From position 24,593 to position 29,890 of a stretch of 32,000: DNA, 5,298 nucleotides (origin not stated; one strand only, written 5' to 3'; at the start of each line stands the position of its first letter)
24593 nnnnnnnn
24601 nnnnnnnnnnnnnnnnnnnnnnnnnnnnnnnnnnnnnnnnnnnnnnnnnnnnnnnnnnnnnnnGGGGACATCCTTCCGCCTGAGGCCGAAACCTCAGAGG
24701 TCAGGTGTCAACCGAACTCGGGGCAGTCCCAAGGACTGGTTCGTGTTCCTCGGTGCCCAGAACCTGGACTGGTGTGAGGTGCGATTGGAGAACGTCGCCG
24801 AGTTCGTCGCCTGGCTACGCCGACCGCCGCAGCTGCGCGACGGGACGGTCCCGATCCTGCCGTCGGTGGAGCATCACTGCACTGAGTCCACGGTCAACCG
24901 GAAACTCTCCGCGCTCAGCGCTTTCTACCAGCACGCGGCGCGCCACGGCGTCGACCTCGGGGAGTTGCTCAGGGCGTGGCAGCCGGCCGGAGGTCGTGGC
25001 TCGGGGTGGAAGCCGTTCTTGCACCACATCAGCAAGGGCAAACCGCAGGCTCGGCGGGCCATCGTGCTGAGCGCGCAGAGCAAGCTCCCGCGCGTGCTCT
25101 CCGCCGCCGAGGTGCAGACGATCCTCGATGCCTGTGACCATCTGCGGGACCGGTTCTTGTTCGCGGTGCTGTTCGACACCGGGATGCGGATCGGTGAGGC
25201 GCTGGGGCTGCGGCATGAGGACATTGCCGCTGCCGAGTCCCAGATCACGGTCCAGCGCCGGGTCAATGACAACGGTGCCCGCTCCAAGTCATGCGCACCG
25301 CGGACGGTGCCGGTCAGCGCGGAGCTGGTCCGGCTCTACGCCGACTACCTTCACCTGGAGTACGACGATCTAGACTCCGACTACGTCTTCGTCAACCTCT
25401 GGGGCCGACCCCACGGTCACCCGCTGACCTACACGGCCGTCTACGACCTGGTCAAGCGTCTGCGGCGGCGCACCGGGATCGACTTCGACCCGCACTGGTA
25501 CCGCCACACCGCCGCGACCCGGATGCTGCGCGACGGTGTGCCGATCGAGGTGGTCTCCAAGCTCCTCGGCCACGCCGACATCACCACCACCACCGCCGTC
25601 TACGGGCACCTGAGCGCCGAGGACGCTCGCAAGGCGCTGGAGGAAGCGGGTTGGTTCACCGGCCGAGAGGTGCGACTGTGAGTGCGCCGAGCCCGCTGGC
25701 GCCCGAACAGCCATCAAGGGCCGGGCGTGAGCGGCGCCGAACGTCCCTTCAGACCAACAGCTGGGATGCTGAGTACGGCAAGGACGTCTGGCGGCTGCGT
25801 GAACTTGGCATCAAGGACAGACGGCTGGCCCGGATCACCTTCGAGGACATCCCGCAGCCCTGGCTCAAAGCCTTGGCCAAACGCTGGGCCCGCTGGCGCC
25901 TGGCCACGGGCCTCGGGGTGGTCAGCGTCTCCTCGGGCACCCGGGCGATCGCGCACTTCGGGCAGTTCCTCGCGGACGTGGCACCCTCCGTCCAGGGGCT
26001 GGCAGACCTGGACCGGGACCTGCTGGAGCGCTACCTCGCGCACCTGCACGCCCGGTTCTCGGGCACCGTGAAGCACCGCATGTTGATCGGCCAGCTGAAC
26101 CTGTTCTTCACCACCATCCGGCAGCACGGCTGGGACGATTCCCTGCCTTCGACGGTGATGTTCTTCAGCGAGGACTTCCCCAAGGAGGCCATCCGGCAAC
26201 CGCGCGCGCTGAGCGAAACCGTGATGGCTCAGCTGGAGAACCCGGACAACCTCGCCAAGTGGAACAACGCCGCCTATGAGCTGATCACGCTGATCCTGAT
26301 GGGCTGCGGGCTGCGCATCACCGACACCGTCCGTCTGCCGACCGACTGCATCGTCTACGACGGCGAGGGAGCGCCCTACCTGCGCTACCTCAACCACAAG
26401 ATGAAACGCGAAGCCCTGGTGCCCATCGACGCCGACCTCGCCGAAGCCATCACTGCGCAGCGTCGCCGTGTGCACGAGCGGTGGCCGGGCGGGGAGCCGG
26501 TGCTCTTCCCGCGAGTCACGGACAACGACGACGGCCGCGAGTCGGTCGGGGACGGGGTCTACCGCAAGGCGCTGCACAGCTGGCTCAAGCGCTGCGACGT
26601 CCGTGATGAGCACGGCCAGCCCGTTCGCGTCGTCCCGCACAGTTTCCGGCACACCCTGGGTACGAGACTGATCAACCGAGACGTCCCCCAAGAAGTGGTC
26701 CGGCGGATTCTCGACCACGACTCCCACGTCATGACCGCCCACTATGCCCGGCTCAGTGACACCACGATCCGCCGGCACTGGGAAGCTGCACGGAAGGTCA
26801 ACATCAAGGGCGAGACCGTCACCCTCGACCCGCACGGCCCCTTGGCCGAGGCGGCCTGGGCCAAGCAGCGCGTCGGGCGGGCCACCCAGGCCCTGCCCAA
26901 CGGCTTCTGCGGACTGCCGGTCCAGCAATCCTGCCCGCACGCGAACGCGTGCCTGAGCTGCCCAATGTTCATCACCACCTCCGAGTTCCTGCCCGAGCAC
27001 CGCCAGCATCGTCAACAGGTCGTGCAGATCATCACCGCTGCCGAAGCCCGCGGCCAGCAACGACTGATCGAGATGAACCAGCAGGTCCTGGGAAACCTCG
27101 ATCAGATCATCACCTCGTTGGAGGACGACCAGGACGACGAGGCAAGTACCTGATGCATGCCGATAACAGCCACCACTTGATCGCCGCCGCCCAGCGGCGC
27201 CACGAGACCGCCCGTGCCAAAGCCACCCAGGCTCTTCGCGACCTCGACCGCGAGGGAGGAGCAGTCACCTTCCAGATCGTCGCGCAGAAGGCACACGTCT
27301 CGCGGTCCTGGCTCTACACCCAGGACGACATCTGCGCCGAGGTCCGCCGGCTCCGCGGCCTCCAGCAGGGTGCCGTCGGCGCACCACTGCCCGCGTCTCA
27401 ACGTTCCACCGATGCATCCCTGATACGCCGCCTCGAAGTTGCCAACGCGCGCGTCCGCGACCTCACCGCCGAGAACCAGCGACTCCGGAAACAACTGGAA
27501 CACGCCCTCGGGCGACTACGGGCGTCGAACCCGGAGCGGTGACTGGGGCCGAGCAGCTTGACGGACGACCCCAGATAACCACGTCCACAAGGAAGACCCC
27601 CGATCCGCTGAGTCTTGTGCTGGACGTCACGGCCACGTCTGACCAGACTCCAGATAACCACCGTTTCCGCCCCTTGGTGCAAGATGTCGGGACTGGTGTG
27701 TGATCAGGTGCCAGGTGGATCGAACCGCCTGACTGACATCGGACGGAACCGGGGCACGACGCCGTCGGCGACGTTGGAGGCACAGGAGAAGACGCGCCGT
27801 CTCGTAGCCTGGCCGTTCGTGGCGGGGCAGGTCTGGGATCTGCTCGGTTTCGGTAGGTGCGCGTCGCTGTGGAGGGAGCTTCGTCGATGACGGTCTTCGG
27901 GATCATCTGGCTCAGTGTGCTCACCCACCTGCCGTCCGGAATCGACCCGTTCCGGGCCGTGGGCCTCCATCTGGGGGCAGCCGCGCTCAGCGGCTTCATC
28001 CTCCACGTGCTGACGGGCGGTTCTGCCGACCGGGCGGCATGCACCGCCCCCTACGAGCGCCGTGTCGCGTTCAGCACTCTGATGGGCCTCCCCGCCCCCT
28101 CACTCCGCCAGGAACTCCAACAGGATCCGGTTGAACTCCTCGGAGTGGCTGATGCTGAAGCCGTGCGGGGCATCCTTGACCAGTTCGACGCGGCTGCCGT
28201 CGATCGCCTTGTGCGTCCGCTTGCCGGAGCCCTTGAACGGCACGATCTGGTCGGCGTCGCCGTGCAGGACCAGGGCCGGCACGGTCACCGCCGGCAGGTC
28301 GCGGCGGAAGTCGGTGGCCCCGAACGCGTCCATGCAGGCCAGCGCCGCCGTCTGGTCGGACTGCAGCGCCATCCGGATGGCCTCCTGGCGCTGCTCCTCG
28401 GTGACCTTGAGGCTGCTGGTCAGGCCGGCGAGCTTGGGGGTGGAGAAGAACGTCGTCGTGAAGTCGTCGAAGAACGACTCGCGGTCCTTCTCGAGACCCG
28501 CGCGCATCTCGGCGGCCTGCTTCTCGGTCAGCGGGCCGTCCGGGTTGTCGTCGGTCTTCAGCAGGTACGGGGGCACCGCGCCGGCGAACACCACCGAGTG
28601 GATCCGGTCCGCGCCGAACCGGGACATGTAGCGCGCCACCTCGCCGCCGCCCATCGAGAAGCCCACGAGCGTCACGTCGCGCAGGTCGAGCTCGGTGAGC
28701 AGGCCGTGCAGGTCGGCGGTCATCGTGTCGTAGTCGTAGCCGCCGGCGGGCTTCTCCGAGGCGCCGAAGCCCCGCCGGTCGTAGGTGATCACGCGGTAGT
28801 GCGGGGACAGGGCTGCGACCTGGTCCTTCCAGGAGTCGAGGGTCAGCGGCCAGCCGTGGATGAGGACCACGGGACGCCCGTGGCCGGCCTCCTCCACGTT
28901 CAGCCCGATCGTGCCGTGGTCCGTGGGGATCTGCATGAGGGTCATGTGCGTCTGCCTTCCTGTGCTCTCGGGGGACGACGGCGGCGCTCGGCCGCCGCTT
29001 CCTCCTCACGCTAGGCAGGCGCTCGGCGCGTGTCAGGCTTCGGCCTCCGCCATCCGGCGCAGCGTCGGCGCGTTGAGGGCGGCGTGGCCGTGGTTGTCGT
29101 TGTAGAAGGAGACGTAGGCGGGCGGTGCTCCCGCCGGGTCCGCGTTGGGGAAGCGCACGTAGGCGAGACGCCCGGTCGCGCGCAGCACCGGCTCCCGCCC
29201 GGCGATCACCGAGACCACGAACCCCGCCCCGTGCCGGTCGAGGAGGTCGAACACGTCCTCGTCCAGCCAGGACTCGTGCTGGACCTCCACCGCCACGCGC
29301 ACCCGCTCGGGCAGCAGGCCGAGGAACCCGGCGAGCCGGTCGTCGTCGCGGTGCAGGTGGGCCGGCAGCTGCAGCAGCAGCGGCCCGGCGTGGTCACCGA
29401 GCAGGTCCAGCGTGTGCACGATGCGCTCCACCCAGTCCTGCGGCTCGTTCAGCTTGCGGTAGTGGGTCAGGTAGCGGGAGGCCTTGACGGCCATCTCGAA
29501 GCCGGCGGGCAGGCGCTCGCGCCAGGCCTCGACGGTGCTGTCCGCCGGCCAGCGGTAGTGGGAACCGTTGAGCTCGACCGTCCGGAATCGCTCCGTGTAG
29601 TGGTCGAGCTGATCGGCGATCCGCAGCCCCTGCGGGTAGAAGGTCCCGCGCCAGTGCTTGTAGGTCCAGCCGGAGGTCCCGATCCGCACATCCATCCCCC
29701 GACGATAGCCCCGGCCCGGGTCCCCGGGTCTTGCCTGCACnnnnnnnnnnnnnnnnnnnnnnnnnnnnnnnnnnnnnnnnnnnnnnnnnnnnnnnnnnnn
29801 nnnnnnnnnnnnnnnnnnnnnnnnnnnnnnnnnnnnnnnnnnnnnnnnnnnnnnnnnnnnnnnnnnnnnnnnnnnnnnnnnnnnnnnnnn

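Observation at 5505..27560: Island at tRNA-Asn: T4SS-type actinobacterial conjugative element with no recognisable relaxase and no tRNA-proximal integrase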

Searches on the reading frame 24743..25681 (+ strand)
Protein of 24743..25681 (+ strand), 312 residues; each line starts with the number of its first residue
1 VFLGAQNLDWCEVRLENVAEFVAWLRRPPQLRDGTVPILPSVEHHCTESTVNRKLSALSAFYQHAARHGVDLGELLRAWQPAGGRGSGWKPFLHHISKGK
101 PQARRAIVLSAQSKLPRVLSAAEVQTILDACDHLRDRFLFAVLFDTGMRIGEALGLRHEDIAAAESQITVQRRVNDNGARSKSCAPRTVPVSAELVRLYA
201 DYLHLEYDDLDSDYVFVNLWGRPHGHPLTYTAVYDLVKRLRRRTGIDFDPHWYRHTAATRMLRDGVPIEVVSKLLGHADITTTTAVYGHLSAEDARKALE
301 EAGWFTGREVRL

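Call 8: search_protein_families(library=pfam, proteins=[window:24743-25681:+], max_evalue=0.01)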
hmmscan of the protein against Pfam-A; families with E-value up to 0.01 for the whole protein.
window:24743-25681:+ (312 aa): 2 families
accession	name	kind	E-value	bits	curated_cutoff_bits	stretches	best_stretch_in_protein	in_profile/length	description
PF00589.27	Phage_integrase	-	1.2e-36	126.6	27.1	1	118-292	2-170/172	Phage integrase family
PF02899.23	Phage_int_SAM_1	-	0.0021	18.7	22.3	0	8-68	38-82/83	Phage integrase, N-terminal SAM-like domain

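Call 14: search_protein_families(library=ncbifam, proteins=[window:24743-25681:+], max_evalue=0.01)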
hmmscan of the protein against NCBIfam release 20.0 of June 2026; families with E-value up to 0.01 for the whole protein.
window:24743-25681:+ (312 aa): 13 families
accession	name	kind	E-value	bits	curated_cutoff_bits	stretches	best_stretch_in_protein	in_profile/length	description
NF040815.2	recomb_XerA_Arch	equivalog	1.1e-36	126.7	220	1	109-297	87-261/263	site-specific tyrosine recombinase/integron integrase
TIGR02224.1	recomb_XerC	equivalog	6.2e-33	114.4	335.15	1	109-301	97-288/295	tyrosine recombinase XerC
TIGR02225.1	recomb_XerD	equivalog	1.5e-31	109.9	329.6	1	111-300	96-284/290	site-specific tyrosine recombinase XerD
NF001399.0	PRK00283.1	subfamily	8.7e-29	100.7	279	1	111-300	106-293/300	tyrosine recombinase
NF003462.0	PRK05084.1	equivalog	2.8e-21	75.7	267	1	131-301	192-355/360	tyrosine recombinase XerS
TIGR02249.1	integrase_gron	subfamily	2.1e-20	73.3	265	2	225-295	234-305/315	integron integrase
NF002331.0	PRK01287.1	subfamily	8.9e-18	64.4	371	1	112-296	134-318/365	site-specific tyrosine recombinase XerC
NF011946.0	PRK15417.1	equivalog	4.4e-12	45.8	435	2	241-291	265-316/337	integron integrase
NF007371.0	PRK09871.1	subfamily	6.1e-06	25.9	222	1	117-284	5-169/198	tyrosine-type DNA invertase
NF007370.0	PRK09870.1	subfamily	2.3e-05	24.1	221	1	112-284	6-174/200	tyrosine-type DNA invertase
NF047926.1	integrase_GmtZ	equivalog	5.6e-05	21.3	600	1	233-302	413-482/784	gamma-mobile-trio integrase GmtZ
NF040693.1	recomb_GmtY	equivalog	0.00053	19.3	340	1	194-299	331-441/441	gamma-mobile-trio recombinase GmtY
NF041502.1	integrase_1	equivalog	0.0011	17.8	350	1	242-294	311-364/484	site-specific integrase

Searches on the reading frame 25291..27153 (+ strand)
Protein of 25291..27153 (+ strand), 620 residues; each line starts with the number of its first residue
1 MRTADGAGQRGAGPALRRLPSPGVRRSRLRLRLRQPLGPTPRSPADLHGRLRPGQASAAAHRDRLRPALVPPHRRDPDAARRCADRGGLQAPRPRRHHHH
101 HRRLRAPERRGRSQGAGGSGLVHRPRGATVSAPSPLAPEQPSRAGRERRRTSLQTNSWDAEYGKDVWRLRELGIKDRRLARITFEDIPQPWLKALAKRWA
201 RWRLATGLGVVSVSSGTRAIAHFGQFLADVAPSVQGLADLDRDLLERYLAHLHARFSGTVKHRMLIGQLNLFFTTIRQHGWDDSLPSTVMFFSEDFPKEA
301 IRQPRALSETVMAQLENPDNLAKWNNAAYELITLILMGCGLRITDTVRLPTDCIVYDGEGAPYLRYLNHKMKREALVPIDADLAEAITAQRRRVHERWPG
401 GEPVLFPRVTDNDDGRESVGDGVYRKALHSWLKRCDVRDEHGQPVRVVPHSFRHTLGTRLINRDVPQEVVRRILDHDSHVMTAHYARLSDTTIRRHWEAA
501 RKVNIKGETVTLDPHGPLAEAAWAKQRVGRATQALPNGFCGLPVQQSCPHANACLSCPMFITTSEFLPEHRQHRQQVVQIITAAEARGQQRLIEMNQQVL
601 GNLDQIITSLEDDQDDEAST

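Call 8: search_protein_families(library=pfam, proteins=[window:25291-27153:+], max_evalue=0.01)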
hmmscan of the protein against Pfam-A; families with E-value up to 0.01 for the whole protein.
window:25291-27153:+ (620 aa): 1 family
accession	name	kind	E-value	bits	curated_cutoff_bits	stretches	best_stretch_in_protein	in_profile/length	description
PF00589.27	Phage_integrase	-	3.2e-17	63.3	27.1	1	323-490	18-170/172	Phage integrase family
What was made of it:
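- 24732..27655 (+): Unit with the Tn554 gene order: tyrosine recombinases of 312 and 491 aa plus a 129-aa DUF6262 protein. Specific to this lineage. Pfam (call 8).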

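Call 14: search_protein_families(library=ncbifam, proteins=[window:25291-27153:+], max_evalue=0.01)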
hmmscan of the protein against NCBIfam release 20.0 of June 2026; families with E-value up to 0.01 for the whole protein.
window:25291-27153:+ (620 aa): 9 families
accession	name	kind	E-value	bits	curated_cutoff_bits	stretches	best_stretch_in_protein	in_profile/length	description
TIGR02224.1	recomb_XerC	equivalog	7.4e-16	58.4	335.15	1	218-500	23-289/295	tyrosine recombinase XerC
NF001399.0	PRK00283.1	subfamily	6.1e-14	52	279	1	206-499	20-294/300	tyrosine recombinase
TIGR02225.1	recomb_XerD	equivalog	2e-13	50.3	329.6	1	208-499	13-285/290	site-specific tyrosine recombinase XerD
NF040815.2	recomb_XerA_Arch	equivalog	1.7e-09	37.6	220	1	238-495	36-261/263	site-specific tyrosine recombinase/integron integrase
NF047926.1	integrase_GmtZ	equivalog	1.1e-05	23.7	600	1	449-504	430-486/784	gamma-mobile-trio integrase GmtZ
NF040693.1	recomb_GmtY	equivalog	1.8e-05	24.2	340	1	447-495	391-439/441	gamma-mobile-trio recombinase GmtY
NF041502.1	integrase_1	equivalog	3e-05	23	350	1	426-489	297-361/484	site-specific integrase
NF003462.0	PRK05084.1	equivalog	0.00014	20.8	267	1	445-497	301-353/360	tyrosine recombinase XerS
TIGR02249.1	integrase_gron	subfamily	0.00026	20.5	265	0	310-396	100-182/315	integron integrase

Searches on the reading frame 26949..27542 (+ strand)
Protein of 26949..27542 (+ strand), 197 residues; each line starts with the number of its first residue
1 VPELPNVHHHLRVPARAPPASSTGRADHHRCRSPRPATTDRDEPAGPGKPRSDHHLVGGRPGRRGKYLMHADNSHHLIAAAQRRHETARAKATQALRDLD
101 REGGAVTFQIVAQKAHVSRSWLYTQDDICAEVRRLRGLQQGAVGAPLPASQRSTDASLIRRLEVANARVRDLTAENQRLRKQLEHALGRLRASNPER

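Call 8: search_protein_families(library=pfam, proteins=[window:26949-27542:+], max_evalue=0.01)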
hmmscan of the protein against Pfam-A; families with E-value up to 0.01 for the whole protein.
window:26949-27542:+ (197 aa): 2 families
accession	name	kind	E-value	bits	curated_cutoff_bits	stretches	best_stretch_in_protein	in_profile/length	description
PF19776.5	DUF6262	-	8.4e-11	42.5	29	1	76-184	4-108/110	Family of unknown function (DUF6262)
PF14197.11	Cep57_CLD_2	-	0.004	17.7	27.1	1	157-186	35-64/67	Centrosome localisation domain of PPC89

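Call 14: search_protein_families(library=ncbifam, proteins=[window:26949-27542:+], max_evalue=0.01)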
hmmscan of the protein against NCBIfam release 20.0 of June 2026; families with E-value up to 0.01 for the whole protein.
window:26949-27542:+ (197 aa): 0 families

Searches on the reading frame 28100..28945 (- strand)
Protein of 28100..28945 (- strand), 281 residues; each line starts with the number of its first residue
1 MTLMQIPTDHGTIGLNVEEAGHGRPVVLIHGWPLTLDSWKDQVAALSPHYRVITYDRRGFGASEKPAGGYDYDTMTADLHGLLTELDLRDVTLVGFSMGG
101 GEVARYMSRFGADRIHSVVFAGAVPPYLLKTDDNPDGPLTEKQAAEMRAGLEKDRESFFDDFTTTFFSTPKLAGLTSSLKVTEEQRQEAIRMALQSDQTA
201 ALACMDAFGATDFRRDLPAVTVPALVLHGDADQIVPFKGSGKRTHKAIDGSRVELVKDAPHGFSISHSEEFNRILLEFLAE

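Call 10: search_protein_families(library=pfam, proteins=[window:28100-28945:-], max_evalue=0.01)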
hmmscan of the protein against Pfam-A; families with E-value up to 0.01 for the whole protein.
window:28100-28945:- (281 aa): 6 families
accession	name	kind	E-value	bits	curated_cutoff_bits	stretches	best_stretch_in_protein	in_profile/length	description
PF00561.26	Abhydrolase_1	-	3.1e-32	112.6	25.8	1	25-266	2-243/245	alpha/beta hydrolase fold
PF12697.13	Abhydrolase_6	-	3.8e-22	80.5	26.3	1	26-273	1-216/217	Alpha/beta hydrolase family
PF12146.15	Hydrolase_4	-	4.7e-15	56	27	1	26-253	7-222/239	Serine aminopeptidase, S33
PF08386.16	Abhydrolase_4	-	0.0085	16.6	21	0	219-280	32-92/103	TAP-like protein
PF06028.17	DUF915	-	0.0087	15.9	22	0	86-114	100-128/255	Alpha/beta hydrolase of unknown function (DUF915)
PF20434.5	BD-FAE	-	0.0099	15.8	26.8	0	221-241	189-209/215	BD-FAE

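Call 20: find_encoding_contigs(protein=window:28100-28945:-, flank=10000, max_places=10)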
Protein window:28100-28945:- (281 aa): 25 contigs read that carry it; 10 places shown.
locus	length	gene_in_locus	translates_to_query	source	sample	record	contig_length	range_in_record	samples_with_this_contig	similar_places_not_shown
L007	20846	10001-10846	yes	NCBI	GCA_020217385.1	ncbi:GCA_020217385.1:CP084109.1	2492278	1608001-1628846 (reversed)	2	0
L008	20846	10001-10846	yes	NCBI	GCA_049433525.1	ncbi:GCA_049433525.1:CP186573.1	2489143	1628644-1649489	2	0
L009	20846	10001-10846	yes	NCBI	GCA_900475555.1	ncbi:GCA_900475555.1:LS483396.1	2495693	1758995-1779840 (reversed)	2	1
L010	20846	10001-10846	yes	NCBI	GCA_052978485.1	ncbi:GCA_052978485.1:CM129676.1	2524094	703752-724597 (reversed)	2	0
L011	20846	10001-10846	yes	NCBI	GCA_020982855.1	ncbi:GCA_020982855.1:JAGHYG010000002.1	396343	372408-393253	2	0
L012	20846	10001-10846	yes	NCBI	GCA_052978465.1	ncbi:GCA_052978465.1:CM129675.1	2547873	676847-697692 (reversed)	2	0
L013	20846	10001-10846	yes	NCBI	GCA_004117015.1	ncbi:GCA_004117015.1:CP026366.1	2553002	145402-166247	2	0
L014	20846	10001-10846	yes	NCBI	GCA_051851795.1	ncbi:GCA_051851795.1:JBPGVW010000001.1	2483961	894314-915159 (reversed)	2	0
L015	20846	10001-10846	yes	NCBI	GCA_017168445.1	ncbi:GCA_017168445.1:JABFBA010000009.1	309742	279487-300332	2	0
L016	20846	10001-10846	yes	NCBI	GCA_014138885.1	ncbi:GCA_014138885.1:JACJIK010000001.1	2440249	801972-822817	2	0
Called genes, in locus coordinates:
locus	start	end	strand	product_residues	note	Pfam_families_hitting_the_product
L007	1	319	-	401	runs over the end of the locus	PF13439:Glyco_transf_4, PF13579:Glyco_trans_4_4, PF20706:GT4-conflict, PF00534:Glycos_transf_1, PF13692:Glyco_trans_1_4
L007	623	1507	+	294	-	PF01476:LysM, PF00877:NLPC_P60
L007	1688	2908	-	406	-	PF13439:Glyco_transf_4, PF13477:Glyco_trans_4_2 (weak), PF20706:GT4-conflict, PF13579:Glyco_trans_4_4, PF00534:Glycos_transf_1, PF13692:Glyco_trans_1_4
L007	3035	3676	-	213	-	PF01066:CDP-OH_P_transf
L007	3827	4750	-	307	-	PF07332:Phage_holin_3_6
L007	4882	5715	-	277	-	PF00248:Aldo_ket_red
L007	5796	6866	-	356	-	PF01156:IU_nuc_hydro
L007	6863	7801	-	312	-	PF00106:adh_short, PF08659:KR, PF23441:SDR (weak), PF13561:adh_short_C2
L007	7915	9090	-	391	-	PF03806:ABG_transport, PF04960:Glutaminase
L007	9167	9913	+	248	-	PF01904:DUF72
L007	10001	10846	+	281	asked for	PF00561:Abhydrolase_1, PF12146:Hydrolase_4, PF12697:Abhydrolase_6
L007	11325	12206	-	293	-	PF00665:rve, PF13683:rve_3, PF13333:rve_2 (weak)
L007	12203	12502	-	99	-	PF01527:HTH_Tnp_1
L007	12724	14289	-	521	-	PF07732:Cu-oxidase_3, PF00394:Cu-oxidase, PF07731:Cu-oxidase_2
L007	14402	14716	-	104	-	-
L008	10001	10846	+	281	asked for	PF00561:Abhydrolase_1, PF12146:Hydrolase_4, PF12697:Abhydrolase_6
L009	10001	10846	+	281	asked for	PF00561:Abhydrolase_1, PF12146:Hydrolase_4, PF12697:Abhydrolase_6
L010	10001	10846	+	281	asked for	PF00561:Abhydrolase_1, PF12146:Hydrolase_4, PF12697:Abhydrolase_6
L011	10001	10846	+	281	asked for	PF00561:Abhydrolase_1, PF12146:Hydrolase_4, PF12697:Abhydrolase_6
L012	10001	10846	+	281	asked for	PF00561:Abhydrolase_1, PF12146:Hydrolase_4, PF12697:Abhydrolase_6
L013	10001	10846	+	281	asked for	PF00561:Abhydrolase_1, PF12146:Hydrolase_4, PF12697:Abhydrolase_6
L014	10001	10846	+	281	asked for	PF00561:Abhydrolase_1, PF12146:Hydrolase_4, PF12697:Abhydrolase_6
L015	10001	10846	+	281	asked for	PF00561:Abhydrolase_1, PF12146:Hydrolase_4, PF12697:Abhydrolase_6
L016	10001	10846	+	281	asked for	PF00561:Abhydrolase_1, PF12146:Hydrolase_4, PF12697:Abhydrolase_6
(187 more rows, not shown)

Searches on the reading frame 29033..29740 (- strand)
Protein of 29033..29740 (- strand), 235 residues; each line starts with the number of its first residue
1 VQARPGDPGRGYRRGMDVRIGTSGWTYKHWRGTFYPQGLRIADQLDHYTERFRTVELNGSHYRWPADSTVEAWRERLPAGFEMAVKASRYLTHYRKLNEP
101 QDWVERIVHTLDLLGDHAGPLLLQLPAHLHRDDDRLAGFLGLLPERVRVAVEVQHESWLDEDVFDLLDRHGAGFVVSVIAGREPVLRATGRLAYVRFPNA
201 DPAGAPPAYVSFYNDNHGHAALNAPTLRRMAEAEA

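Call 10: search_protein_families(library=pfam, proteins=[window:29033-29740:-], max_evalue=0.01)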
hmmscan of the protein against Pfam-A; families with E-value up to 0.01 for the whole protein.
window:29033-29740:- (235 aa): 1 family
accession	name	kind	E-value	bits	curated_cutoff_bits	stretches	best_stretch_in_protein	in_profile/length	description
PF01904.24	DUF72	-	7.8e-49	167.1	25.3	1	35-198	1-162/217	Protein of unknown function DUF72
